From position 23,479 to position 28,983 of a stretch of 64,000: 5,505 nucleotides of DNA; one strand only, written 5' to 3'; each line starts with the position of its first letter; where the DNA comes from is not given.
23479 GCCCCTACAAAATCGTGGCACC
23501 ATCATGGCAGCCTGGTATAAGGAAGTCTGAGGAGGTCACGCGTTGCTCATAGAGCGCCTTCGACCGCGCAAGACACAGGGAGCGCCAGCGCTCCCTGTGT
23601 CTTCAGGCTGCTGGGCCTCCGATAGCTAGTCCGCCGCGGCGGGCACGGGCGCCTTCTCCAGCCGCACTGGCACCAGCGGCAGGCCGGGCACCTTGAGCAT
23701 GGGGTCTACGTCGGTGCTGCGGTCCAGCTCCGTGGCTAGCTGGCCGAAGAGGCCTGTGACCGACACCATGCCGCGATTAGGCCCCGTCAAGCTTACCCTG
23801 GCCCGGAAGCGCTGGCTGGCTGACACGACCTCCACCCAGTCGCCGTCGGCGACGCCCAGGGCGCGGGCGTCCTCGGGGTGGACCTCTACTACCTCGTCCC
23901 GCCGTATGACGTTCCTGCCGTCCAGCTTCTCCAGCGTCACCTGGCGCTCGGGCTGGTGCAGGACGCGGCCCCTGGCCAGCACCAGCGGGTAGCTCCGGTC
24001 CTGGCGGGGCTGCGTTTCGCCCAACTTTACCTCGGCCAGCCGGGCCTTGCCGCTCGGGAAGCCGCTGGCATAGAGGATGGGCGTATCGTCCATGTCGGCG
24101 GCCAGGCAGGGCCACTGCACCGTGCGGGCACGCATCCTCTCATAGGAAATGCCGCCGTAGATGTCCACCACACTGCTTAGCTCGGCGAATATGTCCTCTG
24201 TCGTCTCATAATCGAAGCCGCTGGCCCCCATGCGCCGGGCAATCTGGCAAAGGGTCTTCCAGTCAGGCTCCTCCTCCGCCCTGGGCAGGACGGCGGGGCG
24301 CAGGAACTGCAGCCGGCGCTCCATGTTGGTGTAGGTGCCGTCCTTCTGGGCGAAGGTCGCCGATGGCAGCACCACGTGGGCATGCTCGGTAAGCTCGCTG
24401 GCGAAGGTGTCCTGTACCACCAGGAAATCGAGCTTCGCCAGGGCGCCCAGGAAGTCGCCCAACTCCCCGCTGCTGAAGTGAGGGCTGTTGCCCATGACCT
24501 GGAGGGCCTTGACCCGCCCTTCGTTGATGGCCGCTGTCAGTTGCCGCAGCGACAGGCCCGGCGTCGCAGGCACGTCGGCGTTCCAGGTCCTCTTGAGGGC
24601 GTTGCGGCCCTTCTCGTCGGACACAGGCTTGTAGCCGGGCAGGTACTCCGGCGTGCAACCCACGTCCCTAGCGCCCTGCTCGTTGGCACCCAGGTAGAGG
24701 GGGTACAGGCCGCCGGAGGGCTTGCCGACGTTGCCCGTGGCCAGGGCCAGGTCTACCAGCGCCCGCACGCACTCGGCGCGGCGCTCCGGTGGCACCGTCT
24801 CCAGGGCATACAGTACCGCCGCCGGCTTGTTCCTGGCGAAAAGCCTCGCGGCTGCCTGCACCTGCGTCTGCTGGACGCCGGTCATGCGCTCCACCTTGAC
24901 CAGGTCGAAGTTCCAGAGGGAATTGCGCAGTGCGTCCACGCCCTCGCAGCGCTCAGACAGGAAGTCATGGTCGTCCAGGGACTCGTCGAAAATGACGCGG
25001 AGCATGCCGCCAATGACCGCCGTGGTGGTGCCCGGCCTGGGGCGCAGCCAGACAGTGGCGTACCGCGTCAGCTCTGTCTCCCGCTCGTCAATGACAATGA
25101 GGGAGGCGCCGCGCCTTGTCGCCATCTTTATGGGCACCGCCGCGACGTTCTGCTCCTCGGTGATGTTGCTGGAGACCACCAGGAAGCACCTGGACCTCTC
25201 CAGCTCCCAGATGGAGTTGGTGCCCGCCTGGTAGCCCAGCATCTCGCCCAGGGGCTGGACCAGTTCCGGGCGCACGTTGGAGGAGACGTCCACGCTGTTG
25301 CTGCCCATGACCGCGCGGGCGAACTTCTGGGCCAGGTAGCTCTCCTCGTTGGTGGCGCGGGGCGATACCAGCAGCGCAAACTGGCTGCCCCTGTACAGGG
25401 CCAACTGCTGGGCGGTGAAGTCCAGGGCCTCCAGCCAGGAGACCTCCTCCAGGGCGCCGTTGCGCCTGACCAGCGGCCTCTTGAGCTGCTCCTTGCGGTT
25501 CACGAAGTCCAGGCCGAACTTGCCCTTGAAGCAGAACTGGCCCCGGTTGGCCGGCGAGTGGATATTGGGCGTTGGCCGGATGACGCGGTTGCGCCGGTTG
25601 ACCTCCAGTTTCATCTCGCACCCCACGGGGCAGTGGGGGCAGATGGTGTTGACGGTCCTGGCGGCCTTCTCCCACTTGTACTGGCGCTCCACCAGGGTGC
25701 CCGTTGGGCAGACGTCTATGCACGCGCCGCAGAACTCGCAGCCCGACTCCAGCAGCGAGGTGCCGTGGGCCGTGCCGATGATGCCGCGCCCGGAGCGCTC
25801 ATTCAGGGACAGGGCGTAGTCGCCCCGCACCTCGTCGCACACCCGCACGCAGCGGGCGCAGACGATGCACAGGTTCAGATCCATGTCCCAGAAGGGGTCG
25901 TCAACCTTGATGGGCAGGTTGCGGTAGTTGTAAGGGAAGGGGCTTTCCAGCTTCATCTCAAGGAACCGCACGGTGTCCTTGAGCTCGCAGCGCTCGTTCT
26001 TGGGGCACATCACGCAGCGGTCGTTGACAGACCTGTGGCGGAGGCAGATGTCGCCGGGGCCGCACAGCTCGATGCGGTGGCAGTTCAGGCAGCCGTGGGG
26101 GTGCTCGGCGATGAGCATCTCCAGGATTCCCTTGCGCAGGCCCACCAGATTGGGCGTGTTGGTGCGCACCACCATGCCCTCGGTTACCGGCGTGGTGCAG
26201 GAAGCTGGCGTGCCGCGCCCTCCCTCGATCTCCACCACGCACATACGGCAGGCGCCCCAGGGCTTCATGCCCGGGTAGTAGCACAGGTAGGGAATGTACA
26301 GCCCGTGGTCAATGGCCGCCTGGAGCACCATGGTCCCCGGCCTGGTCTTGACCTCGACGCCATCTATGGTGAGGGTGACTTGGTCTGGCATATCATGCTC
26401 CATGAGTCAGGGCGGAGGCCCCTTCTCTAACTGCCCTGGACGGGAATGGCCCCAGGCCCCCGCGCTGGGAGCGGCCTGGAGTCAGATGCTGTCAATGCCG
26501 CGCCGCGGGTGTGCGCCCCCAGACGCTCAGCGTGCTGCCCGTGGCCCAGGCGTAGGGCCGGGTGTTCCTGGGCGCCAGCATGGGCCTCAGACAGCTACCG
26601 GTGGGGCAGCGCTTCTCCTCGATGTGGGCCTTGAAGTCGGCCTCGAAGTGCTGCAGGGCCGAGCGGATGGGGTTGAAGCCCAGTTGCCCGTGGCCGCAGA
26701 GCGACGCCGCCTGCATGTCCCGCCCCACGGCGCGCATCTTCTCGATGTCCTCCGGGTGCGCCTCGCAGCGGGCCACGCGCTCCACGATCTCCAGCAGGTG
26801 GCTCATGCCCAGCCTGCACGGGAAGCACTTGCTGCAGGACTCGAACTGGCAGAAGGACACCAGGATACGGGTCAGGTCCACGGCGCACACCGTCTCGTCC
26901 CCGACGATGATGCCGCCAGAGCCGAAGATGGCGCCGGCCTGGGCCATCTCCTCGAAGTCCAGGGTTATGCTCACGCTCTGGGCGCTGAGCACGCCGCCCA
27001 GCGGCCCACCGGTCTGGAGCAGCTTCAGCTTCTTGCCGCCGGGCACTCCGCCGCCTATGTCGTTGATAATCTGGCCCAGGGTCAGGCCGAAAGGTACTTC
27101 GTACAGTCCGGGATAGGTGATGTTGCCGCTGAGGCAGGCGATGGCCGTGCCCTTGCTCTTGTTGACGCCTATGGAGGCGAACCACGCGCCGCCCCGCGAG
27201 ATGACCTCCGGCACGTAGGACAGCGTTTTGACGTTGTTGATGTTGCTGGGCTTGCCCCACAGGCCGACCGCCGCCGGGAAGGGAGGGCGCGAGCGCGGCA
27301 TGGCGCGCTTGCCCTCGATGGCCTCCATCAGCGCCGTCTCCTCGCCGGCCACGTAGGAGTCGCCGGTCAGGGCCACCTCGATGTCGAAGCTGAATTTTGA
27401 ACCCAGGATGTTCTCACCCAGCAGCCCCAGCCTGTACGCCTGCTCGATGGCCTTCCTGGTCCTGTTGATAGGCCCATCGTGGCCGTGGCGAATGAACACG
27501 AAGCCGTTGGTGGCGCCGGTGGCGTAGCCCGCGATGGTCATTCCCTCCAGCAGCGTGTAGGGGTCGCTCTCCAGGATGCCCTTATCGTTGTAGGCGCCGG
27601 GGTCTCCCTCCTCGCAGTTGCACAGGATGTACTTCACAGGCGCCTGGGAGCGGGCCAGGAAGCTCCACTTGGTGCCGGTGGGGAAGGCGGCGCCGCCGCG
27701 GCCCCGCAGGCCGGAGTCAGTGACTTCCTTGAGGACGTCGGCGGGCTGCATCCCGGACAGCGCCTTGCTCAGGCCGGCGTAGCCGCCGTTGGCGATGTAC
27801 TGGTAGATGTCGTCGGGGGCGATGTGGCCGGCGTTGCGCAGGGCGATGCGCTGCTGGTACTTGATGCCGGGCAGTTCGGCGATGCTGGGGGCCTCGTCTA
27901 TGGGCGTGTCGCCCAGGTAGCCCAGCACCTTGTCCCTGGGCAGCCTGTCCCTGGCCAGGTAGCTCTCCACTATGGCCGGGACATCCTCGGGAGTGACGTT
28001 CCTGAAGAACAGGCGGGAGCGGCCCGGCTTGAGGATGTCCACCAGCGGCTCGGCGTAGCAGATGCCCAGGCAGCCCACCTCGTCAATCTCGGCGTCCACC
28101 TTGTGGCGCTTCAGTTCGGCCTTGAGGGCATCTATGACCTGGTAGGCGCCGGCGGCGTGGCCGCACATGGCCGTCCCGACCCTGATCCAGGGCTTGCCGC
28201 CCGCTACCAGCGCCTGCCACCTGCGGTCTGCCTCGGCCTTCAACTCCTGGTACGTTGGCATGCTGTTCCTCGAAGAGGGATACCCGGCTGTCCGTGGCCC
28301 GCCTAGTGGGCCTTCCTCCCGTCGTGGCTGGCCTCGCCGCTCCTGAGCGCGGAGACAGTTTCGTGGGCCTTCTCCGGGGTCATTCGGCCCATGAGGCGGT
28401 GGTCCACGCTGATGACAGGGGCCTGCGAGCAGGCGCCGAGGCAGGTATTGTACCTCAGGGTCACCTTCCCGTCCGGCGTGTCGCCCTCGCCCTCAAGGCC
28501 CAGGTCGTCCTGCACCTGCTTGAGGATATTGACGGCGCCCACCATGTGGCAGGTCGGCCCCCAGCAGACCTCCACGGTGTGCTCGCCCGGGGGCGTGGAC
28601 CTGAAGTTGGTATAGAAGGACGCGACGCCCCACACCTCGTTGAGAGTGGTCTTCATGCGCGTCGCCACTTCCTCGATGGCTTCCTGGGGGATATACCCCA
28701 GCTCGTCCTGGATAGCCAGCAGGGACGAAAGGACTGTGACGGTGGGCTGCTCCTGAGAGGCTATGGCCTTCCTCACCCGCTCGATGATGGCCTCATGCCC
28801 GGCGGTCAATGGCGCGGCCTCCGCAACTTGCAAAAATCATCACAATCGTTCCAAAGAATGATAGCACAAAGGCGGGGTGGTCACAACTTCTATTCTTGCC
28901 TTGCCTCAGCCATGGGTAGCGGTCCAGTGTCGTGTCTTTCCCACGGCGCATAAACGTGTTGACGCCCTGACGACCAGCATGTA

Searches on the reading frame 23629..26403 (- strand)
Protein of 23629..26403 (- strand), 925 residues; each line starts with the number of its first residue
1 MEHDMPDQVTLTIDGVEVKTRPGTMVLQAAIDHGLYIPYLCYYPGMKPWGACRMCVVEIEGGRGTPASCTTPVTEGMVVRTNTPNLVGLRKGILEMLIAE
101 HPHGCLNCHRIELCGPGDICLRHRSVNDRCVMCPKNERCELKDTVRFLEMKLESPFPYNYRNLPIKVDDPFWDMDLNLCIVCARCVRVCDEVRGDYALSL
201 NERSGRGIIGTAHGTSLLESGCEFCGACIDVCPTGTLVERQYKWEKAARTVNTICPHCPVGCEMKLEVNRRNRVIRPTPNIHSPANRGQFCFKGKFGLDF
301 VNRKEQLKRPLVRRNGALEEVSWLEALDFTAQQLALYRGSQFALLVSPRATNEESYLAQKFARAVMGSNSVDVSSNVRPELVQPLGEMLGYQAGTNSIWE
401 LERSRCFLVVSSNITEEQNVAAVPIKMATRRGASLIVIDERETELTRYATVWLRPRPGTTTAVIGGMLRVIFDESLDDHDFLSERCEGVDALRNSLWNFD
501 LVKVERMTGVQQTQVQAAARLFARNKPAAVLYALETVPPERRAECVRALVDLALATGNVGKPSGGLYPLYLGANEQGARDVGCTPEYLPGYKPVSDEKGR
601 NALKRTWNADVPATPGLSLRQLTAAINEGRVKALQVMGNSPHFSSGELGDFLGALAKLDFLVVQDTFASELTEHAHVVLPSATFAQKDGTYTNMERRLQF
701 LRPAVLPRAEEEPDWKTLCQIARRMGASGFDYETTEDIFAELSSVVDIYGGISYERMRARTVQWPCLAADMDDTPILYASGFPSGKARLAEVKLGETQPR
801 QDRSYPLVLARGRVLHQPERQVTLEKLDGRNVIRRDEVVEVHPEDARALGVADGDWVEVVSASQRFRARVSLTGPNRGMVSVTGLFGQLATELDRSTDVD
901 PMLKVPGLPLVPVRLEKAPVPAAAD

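Call 31: search_protein_families(library=pfam, proteins=[window:23629-26403:-], max_evalue=0.00001)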
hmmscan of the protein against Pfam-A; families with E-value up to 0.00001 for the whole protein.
window:23629-26403:- (925 aa): 8 families
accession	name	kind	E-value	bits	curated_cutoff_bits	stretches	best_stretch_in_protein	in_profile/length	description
PF00384.28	Molybdopterin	-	1.6e-48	166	24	1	307-723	2-352/353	Molybdopterin oxidoreductase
PF13510.11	Fer2_4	-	5.6e-23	81.2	22.8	1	8-83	3-81/82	2Fe-2S iron-sulfur cluster binding domain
PF01568.27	Molydop_binding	-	7.2e-14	52.2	26.8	1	807-890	1-86/110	Molydopterin dinucleotide binding domain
PF04879.21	Molybdop_Fe4S4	-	5.4e-13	49.1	22.7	1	249-302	2-54/55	Molybdopterin oxidoreductase Fe4S4 domain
PF22117.2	Fer4_Nqo3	-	6.9e-10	39.4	27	1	173-237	5-66/67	NADH-quinone oxidoreductase subunit 3, ferredoxin-like domain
PF10588.14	NADH-G_4Fe-4S_3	-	2.3e-08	33.9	27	0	90-111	1-22/40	NADH-ubiquinone oxidoreductase-G iron-sulfur binding region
PF12838.12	Fer4_7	-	2.4e-07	31.5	27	1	179-235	2-51/52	4Fe-4S dicluster domain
PF00111.32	Fer2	-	5.1e-06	26.8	21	1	12-66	2-53/77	2Fe-2S iron-sulfur cluster binding domain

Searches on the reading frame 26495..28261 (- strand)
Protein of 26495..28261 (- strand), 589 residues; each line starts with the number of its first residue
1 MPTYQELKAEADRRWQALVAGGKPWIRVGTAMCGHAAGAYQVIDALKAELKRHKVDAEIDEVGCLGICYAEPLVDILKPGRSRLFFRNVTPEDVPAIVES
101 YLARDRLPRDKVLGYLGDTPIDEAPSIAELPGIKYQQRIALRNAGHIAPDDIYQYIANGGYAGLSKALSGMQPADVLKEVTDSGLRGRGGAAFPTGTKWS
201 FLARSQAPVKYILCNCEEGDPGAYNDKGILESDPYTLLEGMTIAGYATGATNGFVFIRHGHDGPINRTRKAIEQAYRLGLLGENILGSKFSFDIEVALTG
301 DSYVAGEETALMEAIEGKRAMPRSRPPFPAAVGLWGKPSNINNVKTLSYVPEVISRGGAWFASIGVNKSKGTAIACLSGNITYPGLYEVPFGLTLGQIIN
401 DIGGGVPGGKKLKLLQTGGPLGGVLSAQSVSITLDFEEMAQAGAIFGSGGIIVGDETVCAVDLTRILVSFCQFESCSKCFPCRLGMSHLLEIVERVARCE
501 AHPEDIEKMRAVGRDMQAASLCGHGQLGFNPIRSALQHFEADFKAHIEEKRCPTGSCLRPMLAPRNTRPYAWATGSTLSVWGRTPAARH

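Call 29: search_protein_families(library=pfam, proteins=[window:26495-28261:-], max_evalue=0.00001)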
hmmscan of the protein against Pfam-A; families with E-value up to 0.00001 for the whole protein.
window:26495-28261:- (589 aa): 3 families
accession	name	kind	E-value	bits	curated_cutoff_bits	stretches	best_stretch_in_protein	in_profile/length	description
PF01512.22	Complex1_51K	-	1e-39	136.2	31.2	1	180-351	1-149/150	Nuo51 FMN-binding domain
PF10589.14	NADH_4Fe-4S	-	2e-23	82.5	23.5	1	463-546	2-85/85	NADH-ubiquinone oxidoreductase-F iron-sulfur binding region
PF10531.15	SLBB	-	8.4e-06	26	27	0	375-424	2-54/55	SLBB domain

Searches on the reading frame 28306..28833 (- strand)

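Call 31: search_protein_families(library=pfam, proteins=[window:28306-28833:-], max_evalue=0.00001)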
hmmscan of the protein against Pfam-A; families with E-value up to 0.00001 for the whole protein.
window:28306-28833:- (176 aa): 1 family
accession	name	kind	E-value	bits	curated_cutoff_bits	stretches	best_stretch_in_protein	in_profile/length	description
PF01257.25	2Fe-2S_thioredx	-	2.2e-39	135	24.8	1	21-163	2-144/145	Thioredoxin-like [2Fe-2S] ferredoxin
